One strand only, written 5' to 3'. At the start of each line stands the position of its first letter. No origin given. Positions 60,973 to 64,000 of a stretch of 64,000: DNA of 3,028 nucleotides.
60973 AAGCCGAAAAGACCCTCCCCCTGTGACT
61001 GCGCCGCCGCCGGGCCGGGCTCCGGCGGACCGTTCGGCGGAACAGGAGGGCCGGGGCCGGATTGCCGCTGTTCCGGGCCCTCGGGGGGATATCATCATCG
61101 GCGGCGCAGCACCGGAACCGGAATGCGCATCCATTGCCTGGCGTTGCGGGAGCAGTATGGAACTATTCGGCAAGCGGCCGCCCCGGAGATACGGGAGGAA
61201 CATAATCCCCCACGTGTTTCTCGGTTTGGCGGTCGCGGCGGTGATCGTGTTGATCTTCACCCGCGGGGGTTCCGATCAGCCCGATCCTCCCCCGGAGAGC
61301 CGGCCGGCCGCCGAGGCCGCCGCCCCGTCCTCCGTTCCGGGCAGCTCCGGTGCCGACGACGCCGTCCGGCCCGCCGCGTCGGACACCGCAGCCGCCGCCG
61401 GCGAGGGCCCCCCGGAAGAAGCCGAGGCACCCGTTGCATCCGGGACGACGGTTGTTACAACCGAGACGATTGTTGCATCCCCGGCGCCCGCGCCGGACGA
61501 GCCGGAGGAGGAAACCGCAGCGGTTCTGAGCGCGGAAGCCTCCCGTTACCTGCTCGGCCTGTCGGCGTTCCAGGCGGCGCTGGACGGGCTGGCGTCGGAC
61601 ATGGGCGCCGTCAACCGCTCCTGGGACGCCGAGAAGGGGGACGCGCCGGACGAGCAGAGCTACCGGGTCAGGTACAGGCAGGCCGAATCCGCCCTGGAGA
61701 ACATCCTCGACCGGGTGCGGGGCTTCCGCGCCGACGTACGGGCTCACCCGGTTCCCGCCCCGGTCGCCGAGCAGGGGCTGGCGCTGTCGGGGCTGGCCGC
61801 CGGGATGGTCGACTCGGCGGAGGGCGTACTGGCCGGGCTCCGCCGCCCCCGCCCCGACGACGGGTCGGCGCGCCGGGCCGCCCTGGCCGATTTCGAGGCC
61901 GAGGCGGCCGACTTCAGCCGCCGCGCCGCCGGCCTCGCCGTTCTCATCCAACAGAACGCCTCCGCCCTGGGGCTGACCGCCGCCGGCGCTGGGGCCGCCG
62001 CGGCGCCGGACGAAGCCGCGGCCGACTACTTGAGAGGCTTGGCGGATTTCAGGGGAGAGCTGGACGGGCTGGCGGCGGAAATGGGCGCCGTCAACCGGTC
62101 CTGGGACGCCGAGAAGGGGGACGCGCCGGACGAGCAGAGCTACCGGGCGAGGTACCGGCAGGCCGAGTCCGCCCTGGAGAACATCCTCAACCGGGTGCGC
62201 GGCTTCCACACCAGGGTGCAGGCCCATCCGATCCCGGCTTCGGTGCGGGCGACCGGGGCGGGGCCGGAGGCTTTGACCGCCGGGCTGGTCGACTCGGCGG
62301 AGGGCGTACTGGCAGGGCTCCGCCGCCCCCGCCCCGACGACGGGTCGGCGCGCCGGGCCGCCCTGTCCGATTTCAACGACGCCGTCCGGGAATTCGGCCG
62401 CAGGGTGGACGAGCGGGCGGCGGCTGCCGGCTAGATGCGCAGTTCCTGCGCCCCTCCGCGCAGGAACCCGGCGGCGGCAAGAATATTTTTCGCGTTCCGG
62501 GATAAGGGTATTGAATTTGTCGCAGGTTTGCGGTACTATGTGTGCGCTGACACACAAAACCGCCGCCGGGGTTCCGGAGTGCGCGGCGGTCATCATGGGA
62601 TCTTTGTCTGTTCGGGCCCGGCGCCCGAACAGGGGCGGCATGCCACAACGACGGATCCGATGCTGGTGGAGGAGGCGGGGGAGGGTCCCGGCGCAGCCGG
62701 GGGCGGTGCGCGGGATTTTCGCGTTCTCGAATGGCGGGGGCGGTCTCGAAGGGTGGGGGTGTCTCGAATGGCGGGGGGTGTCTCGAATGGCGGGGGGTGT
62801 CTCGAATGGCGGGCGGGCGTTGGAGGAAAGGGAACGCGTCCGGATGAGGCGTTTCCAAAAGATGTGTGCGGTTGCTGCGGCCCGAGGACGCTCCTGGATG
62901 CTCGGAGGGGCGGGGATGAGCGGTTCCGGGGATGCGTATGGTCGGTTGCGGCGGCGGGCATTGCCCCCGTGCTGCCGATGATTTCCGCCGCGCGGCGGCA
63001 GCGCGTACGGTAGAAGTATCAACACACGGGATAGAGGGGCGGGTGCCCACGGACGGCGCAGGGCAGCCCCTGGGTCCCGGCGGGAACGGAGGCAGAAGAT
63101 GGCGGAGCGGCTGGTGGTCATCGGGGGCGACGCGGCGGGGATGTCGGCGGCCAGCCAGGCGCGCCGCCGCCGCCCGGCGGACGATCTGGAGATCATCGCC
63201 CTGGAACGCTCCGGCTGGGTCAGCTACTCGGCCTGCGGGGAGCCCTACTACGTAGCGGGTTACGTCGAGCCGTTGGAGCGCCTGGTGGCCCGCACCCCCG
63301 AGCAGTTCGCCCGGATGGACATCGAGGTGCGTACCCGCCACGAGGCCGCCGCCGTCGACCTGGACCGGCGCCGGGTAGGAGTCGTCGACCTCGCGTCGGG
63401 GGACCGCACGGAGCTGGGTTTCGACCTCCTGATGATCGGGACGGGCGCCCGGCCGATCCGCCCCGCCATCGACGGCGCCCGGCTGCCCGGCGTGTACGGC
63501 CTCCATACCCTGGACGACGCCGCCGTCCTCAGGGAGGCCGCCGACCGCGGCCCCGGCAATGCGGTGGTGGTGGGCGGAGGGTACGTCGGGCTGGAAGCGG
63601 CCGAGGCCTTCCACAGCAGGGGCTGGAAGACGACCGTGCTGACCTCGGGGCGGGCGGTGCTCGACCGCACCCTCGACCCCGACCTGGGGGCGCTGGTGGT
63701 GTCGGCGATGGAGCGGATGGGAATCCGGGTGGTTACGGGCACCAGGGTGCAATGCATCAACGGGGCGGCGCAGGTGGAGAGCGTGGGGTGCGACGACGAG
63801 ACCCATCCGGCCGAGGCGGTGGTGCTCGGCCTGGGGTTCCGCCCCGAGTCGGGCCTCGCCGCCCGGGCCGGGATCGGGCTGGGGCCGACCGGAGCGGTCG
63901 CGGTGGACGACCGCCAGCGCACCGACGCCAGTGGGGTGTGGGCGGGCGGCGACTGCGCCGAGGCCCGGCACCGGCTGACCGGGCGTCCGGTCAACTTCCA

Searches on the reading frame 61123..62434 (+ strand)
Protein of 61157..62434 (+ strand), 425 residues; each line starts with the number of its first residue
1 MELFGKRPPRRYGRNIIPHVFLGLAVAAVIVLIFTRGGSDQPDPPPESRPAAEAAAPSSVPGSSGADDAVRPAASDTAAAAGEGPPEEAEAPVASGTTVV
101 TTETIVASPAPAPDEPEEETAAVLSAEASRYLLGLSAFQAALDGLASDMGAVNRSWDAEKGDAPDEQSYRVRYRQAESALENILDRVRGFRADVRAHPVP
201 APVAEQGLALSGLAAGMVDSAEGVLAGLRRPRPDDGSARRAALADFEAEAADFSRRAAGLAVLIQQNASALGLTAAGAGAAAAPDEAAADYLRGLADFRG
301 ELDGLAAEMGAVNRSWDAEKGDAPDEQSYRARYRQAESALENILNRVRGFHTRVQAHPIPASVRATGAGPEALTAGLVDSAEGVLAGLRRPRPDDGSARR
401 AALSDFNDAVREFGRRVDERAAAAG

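Call 35: search_protein_families(library=pfam, proteins=[window:61123-62434:+], max_evalue=0.001)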
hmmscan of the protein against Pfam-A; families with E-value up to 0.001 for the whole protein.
window:61123-62434:+ (437 aa): 0 families

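Call 57: find_encoding_contigs(protein=window:61157-62434:+, flank=10000, max_places=3)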
Protein window:61157-62434:+ (425 aa): no gene with exactly this product is on record in the collection.

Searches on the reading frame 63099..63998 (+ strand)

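Call 35: search_protein_families(library=pfam, proteins=[window:63099-63998:+], max_evalue=0.001)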
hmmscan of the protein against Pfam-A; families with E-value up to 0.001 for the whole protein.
window:63099-63998:+ (300 aa): 8 families
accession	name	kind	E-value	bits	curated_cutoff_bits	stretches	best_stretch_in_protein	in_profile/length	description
PF07992.20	Pyr_redox_2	-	3.1e-52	178.3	26.1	1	4-288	2-278/291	Pyridine nucleotide-disulphide oxidoreductase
PF00070.33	Pyr_redox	-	6.5e-20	71.9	22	1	155-229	2-77/82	Pyridine nucleotide-disulphide oxidoreductase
PF13738.12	Pyr_redox_3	-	9.7e-07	28.8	30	1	145-278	157-299/305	Pyridine nucleotide-disulphide oxidoreductase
PF03486.20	HI0933_like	-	3.9e-05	23.7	50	0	4-24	2-22/244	HI0933-like protein Rossmann domain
PF01266.30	DAO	-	0.00011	22.3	27.9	0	155-184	2-31/353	FAD dependent oxidoreductase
PF13450.12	NAD_binding_8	-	0.00043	20.9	21.9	0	7-36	1-26/68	NAD(P)-binding Rossmann-like domain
PF00890.30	FAD_binding_2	-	0.00083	19.1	20.4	0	155-185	2-32/414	FAD binding domain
PF01134.28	GIDA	-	0.00086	18.9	22.1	0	155-183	2-30/391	Glucose inhibited division protein A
